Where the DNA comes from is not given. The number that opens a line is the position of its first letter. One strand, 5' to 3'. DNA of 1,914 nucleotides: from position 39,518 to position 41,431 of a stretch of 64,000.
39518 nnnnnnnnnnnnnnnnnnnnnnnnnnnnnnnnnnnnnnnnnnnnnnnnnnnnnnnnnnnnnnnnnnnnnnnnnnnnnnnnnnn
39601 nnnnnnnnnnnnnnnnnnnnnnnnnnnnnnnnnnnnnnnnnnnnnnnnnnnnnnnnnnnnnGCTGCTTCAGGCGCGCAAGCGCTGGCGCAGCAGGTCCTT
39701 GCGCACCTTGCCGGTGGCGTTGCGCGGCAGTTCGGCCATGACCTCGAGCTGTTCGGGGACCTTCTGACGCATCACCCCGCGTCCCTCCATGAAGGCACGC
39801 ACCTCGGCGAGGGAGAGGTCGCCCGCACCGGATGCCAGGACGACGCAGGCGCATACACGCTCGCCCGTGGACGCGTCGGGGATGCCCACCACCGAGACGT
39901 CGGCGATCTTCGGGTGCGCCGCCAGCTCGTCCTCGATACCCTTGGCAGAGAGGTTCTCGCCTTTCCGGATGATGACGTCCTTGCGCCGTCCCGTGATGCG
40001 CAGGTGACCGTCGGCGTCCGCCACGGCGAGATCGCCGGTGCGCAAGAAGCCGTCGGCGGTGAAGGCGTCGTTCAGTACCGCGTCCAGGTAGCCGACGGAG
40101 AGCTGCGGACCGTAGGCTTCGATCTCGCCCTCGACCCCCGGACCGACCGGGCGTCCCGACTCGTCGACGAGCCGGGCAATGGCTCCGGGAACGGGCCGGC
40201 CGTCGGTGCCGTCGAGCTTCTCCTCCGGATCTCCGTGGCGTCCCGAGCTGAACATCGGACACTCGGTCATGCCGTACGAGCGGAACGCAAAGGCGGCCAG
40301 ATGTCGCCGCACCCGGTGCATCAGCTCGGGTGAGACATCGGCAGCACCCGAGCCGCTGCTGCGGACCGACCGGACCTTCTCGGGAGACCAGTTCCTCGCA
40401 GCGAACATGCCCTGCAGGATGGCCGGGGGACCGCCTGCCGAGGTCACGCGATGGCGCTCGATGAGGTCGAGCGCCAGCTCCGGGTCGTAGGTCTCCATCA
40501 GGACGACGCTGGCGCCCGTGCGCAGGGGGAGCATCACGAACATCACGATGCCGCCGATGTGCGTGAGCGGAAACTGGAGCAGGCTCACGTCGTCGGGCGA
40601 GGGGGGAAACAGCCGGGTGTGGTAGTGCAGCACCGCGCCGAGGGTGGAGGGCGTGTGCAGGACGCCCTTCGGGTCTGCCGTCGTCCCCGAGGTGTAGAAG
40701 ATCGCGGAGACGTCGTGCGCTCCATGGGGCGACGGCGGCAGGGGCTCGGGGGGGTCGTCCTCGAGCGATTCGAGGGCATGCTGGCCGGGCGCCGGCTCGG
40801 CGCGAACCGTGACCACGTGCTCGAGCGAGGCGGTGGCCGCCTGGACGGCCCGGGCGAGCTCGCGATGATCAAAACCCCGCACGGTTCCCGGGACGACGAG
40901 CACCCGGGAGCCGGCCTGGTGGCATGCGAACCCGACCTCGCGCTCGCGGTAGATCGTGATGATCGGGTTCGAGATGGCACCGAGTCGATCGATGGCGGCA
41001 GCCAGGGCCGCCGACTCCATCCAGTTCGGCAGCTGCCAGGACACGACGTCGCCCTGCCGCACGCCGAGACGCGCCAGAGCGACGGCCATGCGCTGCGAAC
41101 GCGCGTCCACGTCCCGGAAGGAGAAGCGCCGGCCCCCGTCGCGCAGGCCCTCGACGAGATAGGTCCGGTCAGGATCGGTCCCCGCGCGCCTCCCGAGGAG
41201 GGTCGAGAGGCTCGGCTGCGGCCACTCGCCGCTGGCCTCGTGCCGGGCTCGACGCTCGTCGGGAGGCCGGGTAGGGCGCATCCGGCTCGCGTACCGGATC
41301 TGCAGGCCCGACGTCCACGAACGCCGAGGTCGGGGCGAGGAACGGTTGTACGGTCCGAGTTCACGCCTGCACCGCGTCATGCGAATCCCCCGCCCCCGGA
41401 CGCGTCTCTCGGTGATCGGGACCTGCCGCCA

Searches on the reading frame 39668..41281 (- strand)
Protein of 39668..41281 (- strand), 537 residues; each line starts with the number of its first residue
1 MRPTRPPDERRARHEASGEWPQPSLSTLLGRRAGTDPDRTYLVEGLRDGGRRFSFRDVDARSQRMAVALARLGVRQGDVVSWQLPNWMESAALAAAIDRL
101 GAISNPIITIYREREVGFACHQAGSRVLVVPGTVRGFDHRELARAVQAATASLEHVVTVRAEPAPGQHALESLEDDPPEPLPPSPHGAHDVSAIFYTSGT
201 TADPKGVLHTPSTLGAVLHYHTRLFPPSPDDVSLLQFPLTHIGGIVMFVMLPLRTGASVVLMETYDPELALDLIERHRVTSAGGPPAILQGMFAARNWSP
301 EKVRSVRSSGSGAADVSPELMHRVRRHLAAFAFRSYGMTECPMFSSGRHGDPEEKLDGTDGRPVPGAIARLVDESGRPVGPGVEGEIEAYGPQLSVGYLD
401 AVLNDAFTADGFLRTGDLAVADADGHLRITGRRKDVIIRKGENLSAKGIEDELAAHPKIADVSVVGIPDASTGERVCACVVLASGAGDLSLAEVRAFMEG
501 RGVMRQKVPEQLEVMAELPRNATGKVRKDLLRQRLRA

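Call 60: search_protein_families(library=pfam, proteins=[window:39668-41281:-], max_evalue=0.001)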
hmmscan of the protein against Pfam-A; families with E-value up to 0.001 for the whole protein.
window:39668-41281:- (537 aa): 2 families
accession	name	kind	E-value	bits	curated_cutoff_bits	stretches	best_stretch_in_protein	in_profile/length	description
PF00501.34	AMP-binding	-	2.4e-73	247.6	29.9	1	31-399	3-384/384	AMP-binding enzyme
PF13193.12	AMP-binding_C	-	1.9e-13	51.5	24.5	1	449-525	2-76/76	AMP-binding enzyme C-terminal domain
